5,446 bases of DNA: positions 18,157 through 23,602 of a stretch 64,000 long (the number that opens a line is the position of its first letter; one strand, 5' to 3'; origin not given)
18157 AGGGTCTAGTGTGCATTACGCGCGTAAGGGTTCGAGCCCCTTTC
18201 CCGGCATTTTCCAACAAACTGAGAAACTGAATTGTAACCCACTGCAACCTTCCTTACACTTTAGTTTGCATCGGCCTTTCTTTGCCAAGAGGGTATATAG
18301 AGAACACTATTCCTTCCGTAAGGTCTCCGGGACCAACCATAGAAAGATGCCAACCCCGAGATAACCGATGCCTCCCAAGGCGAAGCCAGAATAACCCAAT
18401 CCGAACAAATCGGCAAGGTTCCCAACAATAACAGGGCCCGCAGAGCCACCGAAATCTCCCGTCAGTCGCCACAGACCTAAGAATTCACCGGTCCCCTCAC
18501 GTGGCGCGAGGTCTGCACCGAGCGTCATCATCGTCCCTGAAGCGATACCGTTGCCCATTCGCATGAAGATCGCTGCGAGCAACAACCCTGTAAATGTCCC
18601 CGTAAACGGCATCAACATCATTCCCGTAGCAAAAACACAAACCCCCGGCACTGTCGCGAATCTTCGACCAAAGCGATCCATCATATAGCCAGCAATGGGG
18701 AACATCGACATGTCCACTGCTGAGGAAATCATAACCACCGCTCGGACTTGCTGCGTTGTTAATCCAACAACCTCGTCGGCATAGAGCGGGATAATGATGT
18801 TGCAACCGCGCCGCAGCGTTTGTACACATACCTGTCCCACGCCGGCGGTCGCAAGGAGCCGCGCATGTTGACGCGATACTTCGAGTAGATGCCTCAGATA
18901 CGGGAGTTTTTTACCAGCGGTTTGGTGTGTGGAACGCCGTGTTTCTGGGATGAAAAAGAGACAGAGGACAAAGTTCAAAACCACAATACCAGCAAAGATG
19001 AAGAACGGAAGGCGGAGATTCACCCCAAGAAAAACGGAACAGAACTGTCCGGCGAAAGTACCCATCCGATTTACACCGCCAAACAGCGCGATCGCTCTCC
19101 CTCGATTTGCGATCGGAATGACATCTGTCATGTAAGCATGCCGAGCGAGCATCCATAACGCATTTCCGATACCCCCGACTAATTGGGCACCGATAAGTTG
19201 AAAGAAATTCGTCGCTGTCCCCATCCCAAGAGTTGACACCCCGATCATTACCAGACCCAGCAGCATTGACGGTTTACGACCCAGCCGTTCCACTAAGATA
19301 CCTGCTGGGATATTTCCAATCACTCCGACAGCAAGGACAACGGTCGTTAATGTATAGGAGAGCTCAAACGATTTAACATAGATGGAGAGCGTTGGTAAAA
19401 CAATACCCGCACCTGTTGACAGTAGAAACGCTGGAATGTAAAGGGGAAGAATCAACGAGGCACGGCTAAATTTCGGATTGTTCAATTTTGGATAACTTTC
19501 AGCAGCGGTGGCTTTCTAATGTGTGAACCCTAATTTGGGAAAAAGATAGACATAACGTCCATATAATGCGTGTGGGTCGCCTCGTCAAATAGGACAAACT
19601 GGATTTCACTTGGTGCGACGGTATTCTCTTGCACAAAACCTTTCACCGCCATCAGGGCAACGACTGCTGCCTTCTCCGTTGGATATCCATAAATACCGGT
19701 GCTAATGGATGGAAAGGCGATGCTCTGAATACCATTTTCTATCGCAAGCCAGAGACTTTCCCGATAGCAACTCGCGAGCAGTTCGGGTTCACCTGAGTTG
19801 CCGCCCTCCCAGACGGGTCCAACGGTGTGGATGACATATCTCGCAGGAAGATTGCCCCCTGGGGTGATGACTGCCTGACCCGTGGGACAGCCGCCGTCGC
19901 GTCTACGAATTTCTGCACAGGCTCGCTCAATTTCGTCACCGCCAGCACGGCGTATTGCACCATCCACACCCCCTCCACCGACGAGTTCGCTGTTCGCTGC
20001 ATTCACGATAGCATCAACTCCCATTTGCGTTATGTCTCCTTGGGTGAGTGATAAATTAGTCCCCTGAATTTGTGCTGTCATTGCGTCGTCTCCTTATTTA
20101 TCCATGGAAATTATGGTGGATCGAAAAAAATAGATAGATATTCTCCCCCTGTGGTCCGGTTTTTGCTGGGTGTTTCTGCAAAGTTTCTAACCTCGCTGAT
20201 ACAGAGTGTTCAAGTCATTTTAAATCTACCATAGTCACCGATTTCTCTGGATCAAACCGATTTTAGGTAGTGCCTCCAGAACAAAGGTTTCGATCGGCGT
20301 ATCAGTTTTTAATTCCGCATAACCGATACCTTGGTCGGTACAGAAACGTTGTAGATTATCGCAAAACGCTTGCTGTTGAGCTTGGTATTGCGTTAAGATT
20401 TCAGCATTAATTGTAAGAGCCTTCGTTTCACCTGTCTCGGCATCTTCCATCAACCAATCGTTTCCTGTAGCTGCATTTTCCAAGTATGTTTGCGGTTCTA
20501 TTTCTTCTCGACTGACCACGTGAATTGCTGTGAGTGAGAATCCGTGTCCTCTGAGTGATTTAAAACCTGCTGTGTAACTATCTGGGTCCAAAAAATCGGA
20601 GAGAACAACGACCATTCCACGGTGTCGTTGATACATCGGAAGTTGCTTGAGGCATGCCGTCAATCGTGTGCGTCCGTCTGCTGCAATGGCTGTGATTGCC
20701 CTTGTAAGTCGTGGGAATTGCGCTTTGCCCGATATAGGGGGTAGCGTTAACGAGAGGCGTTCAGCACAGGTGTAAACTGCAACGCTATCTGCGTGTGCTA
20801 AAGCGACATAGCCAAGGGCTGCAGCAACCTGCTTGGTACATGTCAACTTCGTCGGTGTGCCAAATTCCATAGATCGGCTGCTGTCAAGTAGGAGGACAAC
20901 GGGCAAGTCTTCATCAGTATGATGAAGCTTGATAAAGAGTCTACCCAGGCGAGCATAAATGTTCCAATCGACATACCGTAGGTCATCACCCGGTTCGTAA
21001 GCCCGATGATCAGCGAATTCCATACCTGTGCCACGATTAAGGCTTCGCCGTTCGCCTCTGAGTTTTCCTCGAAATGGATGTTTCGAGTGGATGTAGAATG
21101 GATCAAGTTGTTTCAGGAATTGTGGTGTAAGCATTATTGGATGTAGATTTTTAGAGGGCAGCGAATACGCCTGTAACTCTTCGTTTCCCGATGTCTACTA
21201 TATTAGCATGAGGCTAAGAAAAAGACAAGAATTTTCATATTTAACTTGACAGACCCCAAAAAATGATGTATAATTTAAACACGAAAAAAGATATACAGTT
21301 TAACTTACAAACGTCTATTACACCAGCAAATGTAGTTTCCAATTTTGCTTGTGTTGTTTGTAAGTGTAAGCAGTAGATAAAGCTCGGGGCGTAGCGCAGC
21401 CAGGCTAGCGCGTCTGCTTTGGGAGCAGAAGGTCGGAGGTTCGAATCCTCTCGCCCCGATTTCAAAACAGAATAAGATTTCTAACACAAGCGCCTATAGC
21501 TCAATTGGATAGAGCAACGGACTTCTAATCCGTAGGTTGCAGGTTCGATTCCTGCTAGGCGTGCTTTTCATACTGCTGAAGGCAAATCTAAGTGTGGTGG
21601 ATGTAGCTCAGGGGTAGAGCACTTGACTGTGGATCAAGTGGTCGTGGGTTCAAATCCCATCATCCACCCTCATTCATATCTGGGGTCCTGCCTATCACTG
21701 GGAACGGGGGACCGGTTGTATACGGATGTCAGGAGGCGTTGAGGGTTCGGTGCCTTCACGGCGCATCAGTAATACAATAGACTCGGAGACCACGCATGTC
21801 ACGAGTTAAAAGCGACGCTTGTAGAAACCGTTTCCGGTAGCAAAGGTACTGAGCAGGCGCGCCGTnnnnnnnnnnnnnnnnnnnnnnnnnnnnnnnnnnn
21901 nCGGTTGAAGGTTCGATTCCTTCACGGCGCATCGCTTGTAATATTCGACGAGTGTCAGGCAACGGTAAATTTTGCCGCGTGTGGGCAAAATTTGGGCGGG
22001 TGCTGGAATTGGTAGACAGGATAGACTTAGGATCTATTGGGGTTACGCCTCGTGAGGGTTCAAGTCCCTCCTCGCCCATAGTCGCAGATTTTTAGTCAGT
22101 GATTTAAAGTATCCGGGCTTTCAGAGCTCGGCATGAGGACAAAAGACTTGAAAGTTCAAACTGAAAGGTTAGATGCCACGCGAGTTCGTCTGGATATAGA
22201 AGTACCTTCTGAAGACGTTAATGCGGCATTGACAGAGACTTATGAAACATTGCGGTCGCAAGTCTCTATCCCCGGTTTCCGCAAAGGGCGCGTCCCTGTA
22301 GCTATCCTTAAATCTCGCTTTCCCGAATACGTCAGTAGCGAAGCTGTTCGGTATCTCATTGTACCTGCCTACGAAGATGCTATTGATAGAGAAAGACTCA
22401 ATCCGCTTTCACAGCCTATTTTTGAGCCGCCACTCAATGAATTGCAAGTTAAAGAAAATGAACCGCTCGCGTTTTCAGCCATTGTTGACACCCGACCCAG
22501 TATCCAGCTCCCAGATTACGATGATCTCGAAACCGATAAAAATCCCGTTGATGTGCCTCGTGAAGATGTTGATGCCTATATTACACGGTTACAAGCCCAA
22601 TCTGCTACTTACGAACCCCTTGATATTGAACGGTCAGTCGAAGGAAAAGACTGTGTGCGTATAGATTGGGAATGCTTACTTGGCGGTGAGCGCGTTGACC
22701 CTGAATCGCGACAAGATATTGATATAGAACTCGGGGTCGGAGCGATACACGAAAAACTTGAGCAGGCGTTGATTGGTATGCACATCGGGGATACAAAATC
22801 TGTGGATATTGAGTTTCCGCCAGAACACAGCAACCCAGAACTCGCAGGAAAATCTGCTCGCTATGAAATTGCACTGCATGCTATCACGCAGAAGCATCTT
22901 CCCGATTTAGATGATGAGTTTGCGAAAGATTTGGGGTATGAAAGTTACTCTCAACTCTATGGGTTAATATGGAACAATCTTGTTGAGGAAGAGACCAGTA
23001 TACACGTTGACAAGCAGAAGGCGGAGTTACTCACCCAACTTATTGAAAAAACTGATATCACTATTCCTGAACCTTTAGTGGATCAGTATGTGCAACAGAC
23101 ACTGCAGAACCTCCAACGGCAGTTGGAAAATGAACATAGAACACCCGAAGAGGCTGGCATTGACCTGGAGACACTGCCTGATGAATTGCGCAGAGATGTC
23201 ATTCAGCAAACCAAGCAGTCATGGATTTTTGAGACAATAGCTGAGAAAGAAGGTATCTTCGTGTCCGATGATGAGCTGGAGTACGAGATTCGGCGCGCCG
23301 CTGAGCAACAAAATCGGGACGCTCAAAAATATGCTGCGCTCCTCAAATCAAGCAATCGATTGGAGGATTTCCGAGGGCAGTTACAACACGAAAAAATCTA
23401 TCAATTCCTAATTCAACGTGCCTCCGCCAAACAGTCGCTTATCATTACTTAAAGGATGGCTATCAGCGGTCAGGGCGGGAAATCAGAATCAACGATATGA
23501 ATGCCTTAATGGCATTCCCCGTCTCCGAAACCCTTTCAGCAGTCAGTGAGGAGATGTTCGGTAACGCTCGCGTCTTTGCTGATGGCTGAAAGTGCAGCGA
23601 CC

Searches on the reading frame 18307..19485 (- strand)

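Call 32: search_protein_families(library=pfam, max_evalue=1e-8, proteins=[window:18307-19485:-])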
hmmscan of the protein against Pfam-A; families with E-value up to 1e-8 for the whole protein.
window:18307-19485:- (392 aa): 2 families
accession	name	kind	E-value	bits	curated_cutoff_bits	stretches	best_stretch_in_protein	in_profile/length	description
PF07690.21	MFS_1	-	5.6e-57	193.7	33.4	2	19-351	5-347/347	Major Facilitator Superfamily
PF00083.30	Sugar_tr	-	1.5e-12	47.6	22.3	1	45-186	50-198/452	Sugar (and other) transporter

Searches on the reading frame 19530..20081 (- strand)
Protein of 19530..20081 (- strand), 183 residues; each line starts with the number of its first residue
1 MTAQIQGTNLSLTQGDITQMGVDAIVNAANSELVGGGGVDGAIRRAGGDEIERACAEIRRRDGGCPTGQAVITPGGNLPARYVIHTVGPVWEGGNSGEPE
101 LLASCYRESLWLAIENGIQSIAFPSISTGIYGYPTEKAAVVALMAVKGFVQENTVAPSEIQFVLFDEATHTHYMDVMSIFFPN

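Call 32: search_protein_families(library=pfam, max_evalue=1e-8, proteins=[window:19530-20081:-])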
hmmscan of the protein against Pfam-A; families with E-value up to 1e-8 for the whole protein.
window:19530-20081:- (183 aa): 1 family
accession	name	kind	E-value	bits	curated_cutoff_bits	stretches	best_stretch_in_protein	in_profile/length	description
PF01661.27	Macro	-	1.3e-48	164.3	22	1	26-142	1-118/118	Macro domain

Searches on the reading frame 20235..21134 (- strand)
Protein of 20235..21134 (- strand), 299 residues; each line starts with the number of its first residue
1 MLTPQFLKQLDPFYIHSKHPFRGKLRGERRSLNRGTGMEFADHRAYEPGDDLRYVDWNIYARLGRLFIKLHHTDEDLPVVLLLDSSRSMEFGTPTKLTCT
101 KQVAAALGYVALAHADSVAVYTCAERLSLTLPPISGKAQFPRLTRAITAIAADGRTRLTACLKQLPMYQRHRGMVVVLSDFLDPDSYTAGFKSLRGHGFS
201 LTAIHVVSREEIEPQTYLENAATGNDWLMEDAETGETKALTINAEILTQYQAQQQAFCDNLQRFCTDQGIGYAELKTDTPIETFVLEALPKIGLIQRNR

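Call 32: search_protein_families(library=pfam, max_evalue=1e-8, proteins=[window:20235-21134:-])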
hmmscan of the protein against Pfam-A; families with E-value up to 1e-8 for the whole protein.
window:20235-21134:- (299 aa): 1 family
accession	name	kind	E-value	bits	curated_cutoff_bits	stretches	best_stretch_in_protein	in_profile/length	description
PF01882.25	DUF58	-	1.9e-35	122.4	23.4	1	42-255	1-211/216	Protein of unknown function DUF58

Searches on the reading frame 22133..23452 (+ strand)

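Call 32: search_protein_families(library=pfam, max_evalue=1e-8, proteins=[window:22133-23452:+])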
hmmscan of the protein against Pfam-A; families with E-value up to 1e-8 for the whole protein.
window:22133-23452:+ (439 aa): 2 families
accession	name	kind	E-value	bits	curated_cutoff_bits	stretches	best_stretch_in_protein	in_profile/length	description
PF05697.18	Trigger_N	-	5.1e-36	124.6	22.2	1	7-153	2-144/144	Bacterial trigger factor protein (TF)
PF05698.19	Trigger_C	-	4.1e-18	66.4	22.7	1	279-427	9-161/162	Bacterial trigger factor protein (TF) C-terminus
